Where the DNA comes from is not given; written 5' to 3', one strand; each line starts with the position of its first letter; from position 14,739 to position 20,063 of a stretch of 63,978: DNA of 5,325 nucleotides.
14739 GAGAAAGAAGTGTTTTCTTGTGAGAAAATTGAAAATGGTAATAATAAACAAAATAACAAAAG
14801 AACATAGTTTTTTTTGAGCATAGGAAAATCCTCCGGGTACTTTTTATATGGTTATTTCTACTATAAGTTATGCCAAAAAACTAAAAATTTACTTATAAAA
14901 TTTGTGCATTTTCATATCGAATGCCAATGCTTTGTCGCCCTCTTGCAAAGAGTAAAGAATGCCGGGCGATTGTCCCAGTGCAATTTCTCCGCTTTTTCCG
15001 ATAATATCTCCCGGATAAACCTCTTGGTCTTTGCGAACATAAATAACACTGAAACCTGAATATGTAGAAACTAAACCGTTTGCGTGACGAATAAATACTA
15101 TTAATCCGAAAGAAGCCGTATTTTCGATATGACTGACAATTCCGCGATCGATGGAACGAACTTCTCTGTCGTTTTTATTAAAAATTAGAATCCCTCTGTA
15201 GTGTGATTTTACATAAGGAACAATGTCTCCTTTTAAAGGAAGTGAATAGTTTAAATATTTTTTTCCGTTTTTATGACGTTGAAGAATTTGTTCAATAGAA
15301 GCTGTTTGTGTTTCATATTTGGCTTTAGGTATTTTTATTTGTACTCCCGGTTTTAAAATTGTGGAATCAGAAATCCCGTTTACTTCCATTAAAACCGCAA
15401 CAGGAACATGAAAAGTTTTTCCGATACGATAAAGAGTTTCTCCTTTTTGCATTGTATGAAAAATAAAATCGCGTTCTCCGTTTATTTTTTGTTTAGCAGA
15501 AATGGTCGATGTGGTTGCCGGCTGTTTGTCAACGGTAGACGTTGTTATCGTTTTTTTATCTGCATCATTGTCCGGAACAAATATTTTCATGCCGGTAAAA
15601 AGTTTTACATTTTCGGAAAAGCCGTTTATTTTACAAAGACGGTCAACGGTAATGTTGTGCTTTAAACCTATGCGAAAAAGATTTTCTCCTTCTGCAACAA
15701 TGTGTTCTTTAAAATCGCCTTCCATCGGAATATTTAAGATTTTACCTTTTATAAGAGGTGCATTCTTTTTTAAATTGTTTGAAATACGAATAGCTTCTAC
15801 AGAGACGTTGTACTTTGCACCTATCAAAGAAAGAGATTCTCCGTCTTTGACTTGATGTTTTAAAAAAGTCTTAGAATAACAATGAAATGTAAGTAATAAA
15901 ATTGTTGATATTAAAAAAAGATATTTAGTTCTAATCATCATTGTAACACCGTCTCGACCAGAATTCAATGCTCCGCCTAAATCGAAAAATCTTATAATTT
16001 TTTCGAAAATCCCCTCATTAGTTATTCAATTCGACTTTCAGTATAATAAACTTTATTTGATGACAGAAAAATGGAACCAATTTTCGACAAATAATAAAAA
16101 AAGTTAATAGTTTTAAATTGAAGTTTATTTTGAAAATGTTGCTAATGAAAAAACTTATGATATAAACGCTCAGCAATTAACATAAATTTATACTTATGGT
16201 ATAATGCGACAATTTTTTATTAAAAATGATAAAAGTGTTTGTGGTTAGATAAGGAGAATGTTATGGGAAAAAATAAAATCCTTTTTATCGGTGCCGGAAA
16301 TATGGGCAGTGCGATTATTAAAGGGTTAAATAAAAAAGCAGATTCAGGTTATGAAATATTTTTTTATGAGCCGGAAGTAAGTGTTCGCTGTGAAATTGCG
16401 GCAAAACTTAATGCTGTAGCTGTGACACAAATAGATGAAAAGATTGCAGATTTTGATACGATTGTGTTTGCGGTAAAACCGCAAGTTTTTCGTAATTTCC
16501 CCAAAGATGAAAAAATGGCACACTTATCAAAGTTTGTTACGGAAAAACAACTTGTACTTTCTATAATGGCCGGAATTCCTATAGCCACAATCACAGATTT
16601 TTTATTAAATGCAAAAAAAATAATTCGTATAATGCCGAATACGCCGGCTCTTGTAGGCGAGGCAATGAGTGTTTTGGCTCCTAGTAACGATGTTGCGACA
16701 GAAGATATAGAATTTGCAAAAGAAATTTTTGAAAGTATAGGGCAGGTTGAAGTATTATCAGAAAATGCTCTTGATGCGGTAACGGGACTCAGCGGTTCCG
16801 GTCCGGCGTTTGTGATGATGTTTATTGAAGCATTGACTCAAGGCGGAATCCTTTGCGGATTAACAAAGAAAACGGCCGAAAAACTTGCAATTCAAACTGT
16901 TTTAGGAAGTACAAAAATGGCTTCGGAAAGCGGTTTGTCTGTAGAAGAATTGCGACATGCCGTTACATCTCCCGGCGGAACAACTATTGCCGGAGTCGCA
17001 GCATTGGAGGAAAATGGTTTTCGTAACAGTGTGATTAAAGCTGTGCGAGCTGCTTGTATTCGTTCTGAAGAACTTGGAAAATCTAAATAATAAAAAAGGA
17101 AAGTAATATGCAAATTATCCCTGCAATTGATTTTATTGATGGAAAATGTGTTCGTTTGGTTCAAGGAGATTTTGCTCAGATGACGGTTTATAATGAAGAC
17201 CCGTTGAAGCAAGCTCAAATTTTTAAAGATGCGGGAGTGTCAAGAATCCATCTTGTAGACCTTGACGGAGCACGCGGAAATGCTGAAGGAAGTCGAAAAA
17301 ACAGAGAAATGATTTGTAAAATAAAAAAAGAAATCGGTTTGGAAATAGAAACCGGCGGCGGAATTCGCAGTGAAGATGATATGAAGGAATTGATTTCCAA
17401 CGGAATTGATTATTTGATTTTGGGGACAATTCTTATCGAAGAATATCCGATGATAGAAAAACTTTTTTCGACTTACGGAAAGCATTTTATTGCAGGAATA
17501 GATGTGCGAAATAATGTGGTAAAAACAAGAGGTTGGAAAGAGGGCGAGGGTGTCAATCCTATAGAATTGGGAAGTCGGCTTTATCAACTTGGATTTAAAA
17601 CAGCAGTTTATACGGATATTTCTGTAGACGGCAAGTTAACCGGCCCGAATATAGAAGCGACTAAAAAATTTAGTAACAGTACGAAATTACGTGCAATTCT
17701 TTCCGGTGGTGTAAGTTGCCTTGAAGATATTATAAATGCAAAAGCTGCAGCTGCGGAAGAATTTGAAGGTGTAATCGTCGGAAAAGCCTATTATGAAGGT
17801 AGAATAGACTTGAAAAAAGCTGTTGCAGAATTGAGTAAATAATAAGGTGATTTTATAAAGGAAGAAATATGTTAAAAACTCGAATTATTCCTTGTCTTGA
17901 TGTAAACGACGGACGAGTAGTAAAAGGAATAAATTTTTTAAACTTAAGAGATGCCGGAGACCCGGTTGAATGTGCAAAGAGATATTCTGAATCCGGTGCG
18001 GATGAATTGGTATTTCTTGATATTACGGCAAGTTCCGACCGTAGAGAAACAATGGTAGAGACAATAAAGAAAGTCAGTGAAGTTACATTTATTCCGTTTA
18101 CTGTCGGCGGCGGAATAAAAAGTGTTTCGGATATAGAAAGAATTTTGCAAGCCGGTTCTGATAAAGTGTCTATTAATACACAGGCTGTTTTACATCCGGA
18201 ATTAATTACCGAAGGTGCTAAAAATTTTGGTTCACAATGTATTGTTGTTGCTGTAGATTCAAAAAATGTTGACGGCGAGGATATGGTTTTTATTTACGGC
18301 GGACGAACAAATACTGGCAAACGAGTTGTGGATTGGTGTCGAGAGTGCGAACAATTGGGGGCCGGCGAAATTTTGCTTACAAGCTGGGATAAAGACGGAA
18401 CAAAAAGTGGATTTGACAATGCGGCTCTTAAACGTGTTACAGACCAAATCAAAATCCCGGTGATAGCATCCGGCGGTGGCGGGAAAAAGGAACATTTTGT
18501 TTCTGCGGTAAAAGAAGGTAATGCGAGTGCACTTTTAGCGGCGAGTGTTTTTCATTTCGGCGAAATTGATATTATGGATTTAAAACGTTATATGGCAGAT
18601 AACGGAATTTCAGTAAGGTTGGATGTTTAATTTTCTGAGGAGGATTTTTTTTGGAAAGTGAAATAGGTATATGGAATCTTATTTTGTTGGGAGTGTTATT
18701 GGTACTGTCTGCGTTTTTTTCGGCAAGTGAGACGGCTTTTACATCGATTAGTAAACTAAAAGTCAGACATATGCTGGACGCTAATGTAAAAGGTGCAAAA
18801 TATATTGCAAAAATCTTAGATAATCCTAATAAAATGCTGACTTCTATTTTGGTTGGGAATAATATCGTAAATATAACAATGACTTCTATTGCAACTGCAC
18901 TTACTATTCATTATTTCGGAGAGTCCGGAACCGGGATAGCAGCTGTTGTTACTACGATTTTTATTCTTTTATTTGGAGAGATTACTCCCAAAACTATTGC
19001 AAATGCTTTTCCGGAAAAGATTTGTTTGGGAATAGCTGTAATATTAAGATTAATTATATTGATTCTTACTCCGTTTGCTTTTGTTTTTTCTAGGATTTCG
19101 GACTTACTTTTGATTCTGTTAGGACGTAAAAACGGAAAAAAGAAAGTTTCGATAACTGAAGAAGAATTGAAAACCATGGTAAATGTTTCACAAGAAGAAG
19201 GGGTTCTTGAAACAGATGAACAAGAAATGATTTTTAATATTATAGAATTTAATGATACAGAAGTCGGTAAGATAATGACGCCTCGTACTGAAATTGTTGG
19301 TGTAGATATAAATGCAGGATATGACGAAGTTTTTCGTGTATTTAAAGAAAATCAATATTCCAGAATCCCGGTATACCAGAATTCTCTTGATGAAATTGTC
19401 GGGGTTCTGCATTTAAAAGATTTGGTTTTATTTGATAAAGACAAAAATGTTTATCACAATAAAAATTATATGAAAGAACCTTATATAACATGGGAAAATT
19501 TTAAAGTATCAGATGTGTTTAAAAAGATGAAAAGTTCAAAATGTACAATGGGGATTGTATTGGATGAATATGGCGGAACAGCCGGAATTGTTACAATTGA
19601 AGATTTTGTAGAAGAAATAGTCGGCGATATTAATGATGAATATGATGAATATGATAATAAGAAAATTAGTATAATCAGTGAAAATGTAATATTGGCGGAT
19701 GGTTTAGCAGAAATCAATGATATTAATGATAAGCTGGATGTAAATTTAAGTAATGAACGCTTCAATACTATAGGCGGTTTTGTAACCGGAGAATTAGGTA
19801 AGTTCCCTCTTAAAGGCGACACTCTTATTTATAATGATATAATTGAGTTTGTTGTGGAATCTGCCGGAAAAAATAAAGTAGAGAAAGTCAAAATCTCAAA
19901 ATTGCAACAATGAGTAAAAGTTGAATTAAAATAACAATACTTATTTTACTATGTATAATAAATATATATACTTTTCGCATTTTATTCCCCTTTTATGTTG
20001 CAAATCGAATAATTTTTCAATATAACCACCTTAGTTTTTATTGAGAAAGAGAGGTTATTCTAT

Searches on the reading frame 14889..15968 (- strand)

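Call 76: search_protein_families(library=pfam, proteins=[window:14889-15968:-], max_evalue=0.0001)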
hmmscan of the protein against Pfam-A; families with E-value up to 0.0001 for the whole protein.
window:14889-15968:- (359 aa): 4 families
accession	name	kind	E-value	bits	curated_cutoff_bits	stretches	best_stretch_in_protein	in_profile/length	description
PF01476.26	LysM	-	1.8e-29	101.8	20.9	3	171-214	1-43/43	LysM domain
PF01551.29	Peptidase_M23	-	2.4e-13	50.5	28.7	1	257-347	3-93/96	Peptidase family M23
PF23446.1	LysM1_NFP_LYK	-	1.2e-05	26.5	36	0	44-82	16-55/60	NFP/LYK LysM1 domain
PF23473.1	LysM3_LYK4_5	-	1.4e-05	25.5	29.3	0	38-69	5-36/48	LYK4/5 LysM3 domain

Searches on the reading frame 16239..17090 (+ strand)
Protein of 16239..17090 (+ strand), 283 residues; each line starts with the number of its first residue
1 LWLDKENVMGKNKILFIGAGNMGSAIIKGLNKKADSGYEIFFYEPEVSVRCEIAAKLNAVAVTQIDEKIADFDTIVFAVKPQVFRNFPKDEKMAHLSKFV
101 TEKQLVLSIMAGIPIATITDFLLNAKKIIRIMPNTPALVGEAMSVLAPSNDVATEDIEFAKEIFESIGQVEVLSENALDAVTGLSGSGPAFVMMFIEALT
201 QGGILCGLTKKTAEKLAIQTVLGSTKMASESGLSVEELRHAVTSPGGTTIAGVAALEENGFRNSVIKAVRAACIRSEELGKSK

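Call 76: search_protein_families(library=pfam, proteins=[window:16239-17090:+], max_evalue=0.0001)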
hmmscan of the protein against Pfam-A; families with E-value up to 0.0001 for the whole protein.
window:16239-17090:+ (283 aa): 2 families
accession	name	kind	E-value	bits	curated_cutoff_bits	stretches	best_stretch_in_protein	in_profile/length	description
PF14748.11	P5CR_dimer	-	7.5e-39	132.7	25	1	175-279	1-105/105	Pyrroline-5-carboxylate reductase dimerisation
PF03807.23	F420_oxidored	-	2.1e-09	38.3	21.6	1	13-111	1-93/94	NADP oxidoreductase coenzyme F420-dependent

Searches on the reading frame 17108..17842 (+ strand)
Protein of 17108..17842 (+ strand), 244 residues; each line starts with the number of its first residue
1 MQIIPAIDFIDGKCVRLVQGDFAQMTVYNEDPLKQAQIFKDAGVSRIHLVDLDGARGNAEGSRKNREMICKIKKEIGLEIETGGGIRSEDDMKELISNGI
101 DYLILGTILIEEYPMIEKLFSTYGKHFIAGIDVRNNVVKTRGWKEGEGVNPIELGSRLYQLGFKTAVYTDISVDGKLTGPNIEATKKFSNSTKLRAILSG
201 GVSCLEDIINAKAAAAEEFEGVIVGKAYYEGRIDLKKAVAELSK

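Call 76: search_protein_families(library=pfam, proteins=[window:17108-17842:+], max_evalue=0.0001)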
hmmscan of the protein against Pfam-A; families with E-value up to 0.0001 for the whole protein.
window:17108-17842:+ (244 aa): 1 family
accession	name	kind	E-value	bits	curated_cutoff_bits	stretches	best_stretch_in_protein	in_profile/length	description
PF00977.27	His_biosynth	-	1.8e-68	230.8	23.6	1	2-233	1-227/228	Histidine biosynthesis protein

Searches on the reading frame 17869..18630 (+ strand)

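Call 76: search_protein_families(library=pfam, proteins=[window:17869-18630:+], max_evalue=0.0001)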
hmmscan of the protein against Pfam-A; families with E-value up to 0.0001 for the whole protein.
window:17869-18630:+ (253 aa): 3 families
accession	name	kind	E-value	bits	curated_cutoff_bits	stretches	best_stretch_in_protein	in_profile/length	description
PF00977.27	His_biosynth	-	2.9e-80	269.4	23.6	1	5-234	1-228/228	Histidine biosynthesis protein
PF05690.20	ThiG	-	9.5e-07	28.8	23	0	33-105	134-206/247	Thiazole biosynthesis protein ThiG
PF01207.24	Dus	-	1.8e-05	24.5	20.4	0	33-118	141-228/311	Dihydrouridine synthase (Dus)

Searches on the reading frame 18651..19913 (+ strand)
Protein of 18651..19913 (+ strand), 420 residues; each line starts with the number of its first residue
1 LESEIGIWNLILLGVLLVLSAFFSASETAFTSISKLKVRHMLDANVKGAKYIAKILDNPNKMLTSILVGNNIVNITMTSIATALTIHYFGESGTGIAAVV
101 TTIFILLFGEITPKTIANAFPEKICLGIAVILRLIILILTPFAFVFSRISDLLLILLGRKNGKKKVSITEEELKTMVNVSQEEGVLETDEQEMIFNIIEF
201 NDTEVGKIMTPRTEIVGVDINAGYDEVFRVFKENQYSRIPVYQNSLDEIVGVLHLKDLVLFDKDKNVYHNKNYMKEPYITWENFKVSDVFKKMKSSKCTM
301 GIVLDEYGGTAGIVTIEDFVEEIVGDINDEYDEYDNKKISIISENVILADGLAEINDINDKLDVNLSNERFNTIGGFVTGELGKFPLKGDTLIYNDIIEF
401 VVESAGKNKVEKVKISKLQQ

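Call 76: search_protein_families(library=pfam, proteins=[window:18651-19913:+], max_evalue=0.0001)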
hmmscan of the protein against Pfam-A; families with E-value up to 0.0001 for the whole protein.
window:18651-19913:+ (420 aa): 3 families
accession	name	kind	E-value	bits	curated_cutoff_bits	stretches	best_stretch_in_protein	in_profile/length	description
PF01595.25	CNNM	-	3.1e-54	183.8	28.4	1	14-190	4-181/181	Cyclin M transmembrane N-terminal domain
PF03471.22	CorC_HlyC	-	2.1e-17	63.3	27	1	342-418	3-80/81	Transporter associated domain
PF00571.33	CBS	-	6e-15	55.8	24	2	205-259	1-52/57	CBS domain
